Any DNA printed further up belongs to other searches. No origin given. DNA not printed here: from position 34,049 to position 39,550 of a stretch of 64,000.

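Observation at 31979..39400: Flotillin (SPFH) gene followed by a 1733-aa protein with a C-terminal AAA_5 (MoxR/McrB-like) ATPase: candidate uncharacterised membrane-microdomain machine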

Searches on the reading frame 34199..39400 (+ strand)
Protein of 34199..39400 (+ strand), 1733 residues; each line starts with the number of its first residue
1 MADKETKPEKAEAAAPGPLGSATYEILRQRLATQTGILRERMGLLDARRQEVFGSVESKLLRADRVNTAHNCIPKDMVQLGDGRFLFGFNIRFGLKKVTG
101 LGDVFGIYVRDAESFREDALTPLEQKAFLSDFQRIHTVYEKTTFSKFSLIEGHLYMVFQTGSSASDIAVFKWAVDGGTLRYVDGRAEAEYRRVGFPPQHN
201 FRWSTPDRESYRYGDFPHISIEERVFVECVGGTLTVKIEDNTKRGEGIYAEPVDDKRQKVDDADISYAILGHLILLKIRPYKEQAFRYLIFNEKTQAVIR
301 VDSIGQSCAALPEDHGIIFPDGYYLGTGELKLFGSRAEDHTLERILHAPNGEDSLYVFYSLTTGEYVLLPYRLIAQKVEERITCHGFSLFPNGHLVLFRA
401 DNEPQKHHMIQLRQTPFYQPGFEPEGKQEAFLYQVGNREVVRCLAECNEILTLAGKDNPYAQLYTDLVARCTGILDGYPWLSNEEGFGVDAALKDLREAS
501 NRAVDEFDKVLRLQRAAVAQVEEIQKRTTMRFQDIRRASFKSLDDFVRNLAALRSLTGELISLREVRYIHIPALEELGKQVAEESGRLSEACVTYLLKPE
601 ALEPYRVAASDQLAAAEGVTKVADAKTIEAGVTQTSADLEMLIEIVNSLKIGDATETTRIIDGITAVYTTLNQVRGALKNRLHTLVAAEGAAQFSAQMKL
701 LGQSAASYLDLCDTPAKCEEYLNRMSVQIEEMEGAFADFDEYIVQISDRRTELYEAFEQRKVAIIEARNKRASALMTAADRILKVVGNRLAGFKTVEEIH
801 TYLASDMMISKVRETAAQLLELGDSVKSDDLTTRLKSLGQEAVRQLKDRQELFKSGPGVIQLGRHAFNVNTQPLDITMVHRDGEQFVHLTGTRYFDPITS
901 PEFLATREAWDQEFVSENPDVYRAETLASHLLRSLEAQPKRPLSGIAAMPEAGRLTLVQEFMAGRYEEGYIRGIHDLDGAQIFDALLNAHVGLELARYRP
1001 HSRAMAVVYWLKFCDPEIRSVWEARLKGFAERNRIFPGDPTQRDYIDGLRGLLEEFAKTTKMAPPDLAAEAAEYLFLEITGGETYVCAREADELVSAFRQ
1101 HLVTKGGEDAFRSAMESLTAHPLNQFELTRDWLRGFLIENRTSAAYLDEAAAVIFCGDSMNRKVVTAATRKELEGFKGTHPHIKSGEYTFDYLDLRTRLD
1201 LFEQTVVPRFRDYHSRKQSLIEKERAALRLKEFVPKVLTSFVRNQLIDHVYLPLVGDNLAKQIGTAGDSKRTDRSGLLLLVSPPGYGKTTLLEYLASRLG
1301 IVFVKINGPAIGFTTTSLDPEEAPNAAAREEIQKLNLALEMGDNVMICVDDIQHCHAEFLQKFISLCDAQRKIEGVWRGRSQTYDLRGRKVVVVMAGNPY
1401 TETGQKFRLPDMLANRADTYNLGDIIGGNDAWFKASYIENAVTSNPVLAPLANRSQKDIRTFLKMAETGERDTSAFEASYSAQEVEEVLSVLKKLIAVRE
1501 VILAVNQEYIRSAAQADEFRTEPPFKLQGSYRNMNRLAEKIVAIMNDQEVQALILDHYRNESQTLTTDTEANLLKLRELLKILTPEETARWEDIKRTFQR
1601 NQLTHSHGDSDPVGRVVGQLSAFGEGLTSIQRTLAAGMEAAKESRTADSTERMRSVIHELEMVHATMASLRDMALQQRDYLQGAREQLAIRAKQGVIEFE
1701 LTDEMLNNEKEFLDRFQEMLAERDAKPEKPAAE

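Call 5: search_protein_families(library=pfam, proteins=[window:34199-39400:+], max_evalue=0.1)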
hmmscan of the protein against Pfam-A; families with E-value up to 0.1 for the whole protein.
window:34199-39400:+ (1733 aa): 8 families
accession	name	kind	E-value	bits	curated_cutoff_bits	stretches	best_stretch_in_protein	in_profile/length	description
PF12458.13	DUF3686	-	6.5e-161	536.2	25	1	38-478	2-447/448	ATPase involved in DNA repair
PF25472.1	DUF7902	-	3.9e-23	81.9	26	1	600-682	1-83/85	Domain of unknown function (DUF7902)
PF07728.20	AAA_5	-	9.2e-07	29.4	22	1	1278-1405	2-127/139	AAA domain (dynein-related subfamily)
PF13401.12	AAA_22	-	1.3e-05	26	27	1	1274-1369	4-110/130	AAA domain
PF00004.35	AAA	-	1.8e-05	25.6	21.2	1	1278-1323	1-38/131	ATPase family associated with various cellular activities (AAA)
PF05496.18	RuvB_N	-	0.0027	17.9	27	1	1266-1311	24-69/159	Holliday junction DNA helicase RuvB P-loop domain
PF25199.1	nSTAND_NTPase5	-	0.005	17.1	34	1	1268-1373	34-126/145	Novel STAND NTPase 5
PF13191.12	AAA_16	-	0.0093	16.9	32.6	0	1268-1311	17-63/167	AAA ATPase domain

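Call 6: search_protein_families(library=ncbifam, proteins=[window:34199-39400:+], max_evalue=0.1)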
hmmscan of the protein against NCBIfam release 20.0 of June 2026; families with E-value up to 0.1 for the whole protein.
window:34199-39400:+ (1733 aa): 7 families
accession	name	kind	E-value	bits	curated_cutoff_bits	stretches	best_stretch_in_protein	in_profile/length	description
NF000868.0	PRK00080.1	equivalog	0.0018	17.3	282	1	1267-1311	43-87/330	Holliday junction branch migration DNA helicase RuvB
TIGR00635.1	ruvB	equivalog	0.0065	15.5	299.05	1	1269-1311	24-66/305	Holliday junction branch migration DNA helicase RuvB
TIGR01243.1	CDC48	subfamily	0.0098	14.2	802.65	1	1278-1311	215-248/733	CDC48 family AAA ATPase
NF006744.0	PRK09270.1-3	equivalog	0.0099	15.3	281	0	924-990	6-73/213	nucleoside/nucleotide kinase family protein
NF006746.0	PRK09270.1-5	subfamily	0.011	14.6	250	0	924-990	5-70/210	nucleoside/nucleotide kinase family protein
NF033453.1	BREX_3_BrxF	hypoth_equivalog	0.082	12.6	50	0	1270-1307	11-48/149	BREX-3 system P-loop-containing protein BrxF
NF052426.1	TransRegMSMEG_1198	equivalog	0.092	12.3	300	0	630-693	105-168/236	MSMEG_1198 family transcriptional regulator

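Call 7: search_protein_families(library=padloc, proteins=[window:34199-39400:+], max_evalue=0.1)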
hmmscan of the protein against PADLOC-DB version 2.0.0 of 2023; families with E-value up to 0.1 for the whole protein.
window:34199-39400:+ (1733 aa): 3 families
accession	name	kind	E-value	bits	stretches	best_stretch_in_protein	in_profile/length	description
PDLC03859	LmuB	-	0.00056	17.2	1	593-879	290-503/611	-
PDLC04232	IetA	-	0.0016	15.9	1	1278-1306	119-147/330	-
PDLC04140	mad8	-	0.0066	14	1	1275-1303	27-57/314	mads_8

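Call 10: search_solved_structures(query=window:34199-39400:+, max_evalue=1)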
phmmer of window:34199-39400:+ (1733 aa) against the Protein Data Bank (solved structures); distinct sequences matched with E-value up to 1: 89 (the best 60 are shown).
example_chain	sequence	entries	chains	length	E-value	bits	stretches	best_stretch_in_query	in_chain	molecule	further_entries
5vc7_A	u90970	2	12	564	0.0019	18.8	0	1242-1311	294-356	VCP-like ATPase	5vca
5g4g_A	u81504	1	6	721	0.0034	18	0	1242-1311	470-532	VCP-LIKE ATPASE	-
5g4f_A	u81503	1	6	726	0.0034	17.9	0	1242-1311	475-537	VCP-LIKE ATPASE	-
7wub_D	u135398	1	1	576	0.004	17.7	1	1276-1363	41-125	Transitional endoplasmic reticulum ATPase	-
7wub_C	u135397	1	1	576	0.004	17.7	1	1276-1363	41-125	Transitional endoplasmic reticulum ATPase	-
6mck_A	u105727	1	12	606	0.0046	17.5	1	1276-1363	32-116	Transitional endoplasmic reticulum ATPase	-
7lmy_A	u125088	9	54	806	0.0049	17.4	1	1248-1363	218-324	Transitional endoplasmic reticulum ATPase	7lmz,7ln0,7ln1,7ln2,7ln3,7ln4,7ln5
7rlb_A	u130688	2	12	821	0.0051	17.4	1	1248-1363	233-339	Transitional endoplasmic reticulum ATPase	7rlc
7rlj_A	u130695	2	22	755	0.0075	16.8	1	1276-1363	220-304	Transitional endoplasmic reticulum ATPase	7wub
8yka_A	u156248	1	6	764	0.0077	16.8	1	1276-1363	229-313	Transitional endoplasmic reticulum ATPase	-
7swl_A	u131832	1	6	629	0.008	16.7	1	1245-1314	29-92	Rix7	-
5c18_A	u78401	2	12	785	0.0082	16.7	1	1276-1363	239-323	Transitional endoplasmic reticulum ATPase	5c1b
7y4w_A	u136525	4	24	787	0.0083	16.7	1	1276-1363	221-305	Transitional endoplasmic reticulum ATPase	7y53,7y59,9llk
5c19_A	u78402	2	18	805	0.0088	16.6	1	1276-1363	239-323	Transitional endoplasmic reticulum ATPase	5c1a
7k57_A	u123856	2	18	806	0.0088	16.6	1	1276-1363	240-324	Transitional endoplasmic reticulum ATPase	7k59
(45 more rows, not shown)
